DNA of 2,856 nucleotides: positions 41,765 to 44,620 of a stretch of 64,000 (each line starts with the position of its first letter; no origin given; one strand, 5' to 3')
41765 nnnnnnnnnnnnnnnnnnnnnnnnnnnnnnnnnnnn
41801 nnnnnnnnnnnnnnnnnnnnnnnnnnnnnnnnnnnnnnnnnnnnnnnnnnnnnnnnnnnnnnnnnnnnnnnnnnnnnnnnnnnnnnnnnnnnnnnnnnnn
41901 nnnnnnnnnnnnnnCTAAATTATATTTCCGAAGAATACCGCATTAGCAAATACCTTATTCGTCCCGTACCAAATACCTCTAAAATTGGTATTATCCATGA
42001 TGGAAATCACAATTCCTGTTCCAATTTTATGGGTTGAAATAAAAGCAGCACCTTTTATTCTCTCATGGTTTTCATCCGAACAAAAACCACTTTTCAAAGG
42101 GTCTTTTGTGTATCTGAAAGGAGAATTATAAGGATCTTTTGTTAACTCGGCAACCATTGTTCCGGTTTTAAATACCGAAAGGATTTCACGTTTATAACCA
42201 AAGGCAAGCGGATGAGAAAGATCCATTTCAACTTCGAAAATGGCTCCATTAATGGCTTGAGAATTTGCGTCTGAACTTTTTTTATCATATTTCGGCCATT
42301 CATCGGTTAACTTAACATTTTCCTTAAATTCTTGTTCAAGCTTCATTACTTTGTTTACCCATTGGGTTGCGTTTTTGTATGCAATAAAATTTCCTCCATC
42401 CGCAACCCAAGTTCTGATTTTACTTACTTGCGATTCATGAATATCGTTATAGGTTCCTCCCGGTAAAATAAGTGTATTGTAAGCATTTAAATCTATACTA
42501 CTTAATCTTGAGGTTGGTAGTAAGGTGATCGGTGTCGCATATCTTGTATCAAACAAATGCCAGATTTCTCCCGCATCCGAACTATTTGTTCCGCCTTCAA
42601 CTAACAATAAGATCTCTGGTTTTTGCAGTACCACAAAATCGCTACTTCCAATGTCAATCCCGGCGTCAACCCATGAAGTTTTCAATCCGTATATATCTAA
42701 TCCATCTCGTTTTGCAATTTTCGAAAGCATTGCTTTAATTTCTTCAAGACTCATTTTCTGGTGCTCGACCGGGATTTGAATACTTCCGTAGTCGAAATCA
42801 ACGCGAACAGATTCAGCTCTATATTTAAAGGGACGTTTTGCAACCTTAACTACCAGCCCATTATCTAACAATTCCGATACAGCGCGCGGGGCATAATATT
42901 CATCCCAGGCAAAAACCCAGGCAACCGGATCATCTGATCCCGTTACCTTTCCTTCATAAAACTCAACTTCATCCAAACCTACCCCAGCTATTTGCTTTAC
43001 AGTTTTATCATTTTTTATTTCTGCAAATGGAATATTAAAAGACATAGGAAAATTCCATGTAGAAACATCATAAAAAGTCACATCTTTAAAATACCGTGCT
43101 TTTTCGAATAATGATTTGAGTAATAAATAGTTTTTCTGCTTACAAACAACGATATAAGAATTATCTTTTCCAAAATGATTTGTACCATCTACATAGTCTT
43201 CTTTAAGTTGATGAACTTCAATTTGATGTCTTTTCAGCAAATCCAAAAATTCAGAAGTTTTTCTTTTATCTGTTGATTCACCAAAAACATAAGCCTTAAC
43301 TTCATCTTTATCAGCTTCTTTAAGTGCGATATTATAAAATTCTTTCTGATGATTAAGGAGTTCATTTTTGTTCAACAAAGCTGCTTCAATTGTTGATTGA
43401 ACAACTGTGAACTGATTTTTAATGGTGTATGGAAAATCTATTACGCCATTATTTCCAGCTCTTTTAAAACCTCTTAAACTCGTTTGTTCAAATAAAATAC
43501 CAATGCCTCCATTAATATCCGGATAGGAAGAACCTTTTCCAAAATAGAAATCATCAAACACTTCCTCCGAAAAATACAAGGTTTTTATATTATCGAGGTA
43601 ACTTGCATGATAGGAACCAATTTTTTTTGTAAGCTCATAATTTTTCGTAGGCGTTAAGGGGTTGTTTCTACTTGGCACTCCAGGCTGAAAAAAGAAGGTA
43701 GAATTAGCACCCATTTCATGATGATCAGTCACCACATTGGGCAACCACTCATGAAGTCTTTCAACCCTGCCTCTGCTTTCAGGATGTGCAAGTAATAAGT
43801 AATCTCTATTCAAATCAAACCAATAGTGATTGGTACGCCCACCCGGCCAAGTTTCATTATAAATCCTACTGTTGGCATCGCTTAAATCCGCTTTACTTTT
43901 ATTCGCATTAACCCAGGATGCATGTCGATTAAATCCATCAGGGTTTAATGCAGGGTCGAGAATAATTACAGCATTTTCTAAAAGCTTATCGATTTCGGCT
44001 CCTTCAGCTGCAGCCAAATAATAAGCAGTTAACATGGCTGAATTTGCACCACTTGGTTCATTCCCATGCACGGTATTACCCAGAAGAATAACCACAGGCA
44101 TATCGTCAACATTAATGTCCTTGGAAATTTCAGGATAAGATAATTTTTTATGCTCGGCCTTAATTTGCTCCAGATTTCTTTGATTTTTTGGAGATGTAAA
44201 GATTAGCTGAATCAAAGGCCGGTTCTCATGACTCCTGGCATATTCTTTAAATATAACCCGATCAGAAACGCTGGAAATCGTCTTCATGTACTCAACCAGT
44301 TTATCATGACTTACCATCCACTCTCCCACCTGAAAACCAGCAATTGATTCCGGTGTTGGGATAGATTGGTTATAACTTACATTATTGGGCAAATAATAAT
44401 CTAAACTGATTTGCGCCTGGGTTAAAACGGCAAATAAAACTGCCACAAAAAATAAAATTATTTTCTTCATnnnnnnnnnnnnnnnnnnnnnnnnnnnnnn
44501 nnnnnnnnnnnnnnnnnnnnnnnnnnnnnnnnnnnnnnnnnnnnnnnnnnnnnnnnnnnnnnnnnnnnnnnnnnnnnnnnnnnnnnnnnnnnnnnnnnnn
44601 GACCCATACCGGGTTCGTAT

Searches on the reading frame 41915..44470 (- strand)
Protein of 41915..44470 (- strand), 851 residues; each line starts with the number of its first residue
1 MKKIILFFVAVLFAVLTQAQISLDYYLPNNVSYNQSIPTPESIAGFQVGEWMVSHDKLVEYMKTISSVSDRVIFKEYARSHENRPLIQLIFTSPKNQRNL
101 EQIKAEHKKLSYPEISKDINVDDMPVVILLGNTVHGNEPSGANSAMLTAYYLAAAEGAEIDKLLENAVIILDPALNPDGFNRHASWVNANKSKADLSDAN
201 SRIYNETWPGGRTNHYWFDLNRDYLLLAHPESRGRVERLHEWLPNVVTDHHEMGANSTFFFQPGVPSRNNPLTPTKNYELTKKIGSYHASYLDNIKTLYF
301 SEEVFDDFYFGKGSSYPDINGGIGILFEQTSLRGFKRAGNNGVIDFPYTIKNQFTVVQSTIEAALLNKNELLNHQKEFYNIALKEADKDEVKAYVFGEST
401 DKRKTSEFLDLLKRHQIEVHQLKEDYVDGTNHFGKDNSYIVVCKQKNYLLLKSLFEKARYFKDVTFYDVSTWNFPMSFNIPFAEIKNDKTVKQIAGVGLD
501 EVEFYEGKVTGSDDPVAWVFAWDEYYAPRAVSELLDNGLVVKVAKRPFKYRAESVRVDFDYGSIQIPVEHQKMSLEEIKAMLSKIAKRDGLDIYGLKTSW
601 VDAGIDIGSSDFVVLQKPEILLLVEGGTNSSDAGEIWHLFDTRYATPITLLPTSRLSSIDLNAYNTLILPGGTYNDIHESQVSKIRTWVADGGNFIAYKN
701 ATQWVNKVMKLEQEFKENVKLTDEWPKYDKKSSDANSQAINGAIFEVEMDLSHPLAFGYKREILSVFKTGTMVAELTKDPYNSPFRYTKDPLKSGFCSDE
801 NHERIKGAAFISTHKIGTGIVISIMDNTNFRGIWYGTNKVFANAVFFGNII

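Call 3: search_protein_families(library=ncbifam, proteins=[window:41915-44470:-])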
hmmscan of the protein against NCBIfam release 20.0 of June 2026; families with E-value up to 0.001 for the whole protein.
window:41915-44470:- (851 aa): 0 families

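Call 72: search_protein_families(library=pfam, proteins=[window:41915-44470:-], max_evalue=0.00001)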
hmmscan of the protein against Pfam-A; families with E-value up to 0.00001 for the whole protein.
window:41915-44470:- (851 aa): 1 family
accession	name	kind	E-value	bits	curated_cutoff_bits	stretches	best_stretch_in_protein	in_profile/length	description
PF00246.29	Peptidase_M14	-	4.8e-13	49.8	21.6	1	60-224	3-133/286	Zinc carboxypeptidase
